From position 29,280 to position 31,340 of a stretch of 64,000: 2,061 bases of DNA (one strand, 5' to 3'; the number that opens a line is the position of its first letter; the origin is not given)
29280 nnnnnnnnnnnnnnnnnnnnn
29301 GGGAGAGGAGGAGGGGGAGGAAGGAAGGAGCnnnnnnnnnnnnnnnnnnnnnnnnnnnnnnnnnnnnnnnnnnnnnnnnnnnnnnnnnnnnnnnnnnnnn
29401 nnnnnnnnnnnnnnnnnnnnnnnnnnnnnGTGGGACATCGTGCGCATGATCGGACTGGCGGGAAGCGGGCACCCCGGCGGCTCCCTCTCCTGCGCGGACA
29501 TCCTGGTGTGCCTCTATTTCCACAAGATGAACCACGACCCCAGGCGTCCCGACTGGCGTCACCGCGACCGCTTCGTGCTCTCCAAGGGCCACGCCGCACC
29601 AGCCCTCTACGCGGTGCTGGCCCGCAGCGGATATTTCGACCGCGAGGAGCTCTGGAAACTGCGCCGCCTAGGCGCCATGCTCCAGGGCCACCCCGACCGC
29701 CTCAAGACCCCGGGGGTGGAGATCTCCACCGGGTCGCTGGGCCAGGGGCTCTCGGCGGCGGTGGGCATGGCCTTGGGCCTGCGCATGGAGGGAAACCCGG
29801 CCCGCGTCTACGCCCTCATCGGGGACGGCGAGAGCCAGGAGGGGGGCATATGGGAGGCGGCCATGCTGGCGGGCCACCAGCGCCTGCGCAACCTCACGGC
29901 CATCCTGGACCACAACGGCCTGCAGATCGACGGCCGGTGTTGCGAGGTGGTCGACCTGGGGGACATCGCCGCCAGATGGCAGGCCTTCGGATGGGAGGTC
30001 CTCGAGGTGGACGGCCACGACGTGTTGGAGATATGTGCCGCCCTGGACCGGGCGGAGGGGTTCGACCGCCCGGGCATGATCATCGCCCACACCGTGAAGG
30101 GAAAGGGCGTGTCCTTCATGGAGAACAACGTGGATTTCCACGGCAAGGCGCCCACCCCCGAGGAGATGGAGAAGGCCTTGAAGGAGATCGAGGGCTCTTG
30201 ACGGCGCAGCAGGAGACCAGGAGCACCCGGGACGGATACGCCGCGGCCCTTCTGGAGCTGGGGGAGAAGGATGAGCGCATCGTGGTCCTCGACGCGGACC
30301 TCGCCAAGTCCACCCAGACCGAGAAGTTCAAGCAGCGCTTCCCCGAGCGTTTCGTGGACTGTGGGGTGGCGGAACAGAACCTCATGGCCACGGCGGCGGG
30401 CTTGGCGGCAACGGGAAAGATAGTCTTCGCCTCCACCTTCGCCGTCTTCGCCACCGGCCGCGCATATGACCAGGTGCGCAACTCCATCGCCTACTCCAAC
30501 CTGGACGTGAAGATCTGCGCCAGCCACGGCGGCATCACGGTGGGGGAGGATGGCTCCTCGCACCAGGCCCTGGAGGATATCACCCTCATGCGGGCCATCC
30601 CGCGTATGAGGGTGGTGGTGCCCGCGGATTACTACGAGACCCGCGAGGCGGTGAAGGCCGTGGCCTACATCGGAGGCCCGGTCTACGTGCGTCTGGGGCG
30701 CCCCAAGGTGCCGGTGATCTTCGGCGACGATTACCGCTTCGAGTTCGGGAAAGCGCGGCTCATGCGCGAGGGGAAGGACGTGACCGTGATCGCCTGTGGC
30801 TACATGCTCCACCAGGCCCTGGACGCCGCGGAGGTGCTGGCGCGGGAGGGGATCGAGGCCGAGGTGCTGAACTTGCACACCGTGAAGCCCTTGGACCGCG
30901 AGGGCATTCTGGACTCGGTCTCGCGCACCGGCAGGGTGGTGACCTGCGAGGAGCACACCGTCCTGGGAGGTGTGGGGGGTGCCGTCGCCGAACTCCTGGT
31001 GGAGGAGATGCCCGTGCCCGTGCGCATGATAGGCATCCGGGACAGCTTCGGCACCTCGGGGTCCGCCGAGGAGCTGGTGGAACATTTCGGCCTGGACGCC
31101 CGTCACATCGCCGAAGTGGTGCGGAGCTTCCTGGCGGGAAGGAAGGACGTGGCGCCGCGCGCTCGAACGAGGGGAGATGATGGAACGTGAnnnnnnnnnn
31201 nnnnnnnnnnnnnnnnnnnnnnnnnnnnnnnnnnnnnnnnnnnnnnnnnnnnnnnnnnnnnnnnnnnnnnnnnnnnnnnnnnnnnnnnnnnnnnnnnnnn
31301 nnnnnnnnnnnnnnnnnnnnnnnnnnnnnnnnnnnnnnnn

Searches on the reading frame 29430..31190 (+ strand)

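Call 82: search_protein_families(library=pfam, proteins=[window:29430-31190:+], max_evalue=0.000001)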
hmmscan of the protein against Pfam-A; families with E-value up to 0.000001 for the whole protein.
window:29430-31190:+ (586 aa): 3 families
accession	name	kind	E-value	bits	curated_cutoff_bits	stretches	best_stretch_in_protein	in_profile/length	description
PF02779.29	Transket_pyr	-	6.9e-46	156.5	27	1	264-428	3-173/174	Transketolase, pyrimidine binding domain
PF02780.25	Transketolase_C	-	4.2e-37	127.3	25.9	1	440-560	1-124/124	Transketolase, C-terminal domain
PF22613.1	Transketolase_C_1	-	5.5e-08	33.4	27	1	447-556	10-113/113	Transketolase-like TK C-terminal domain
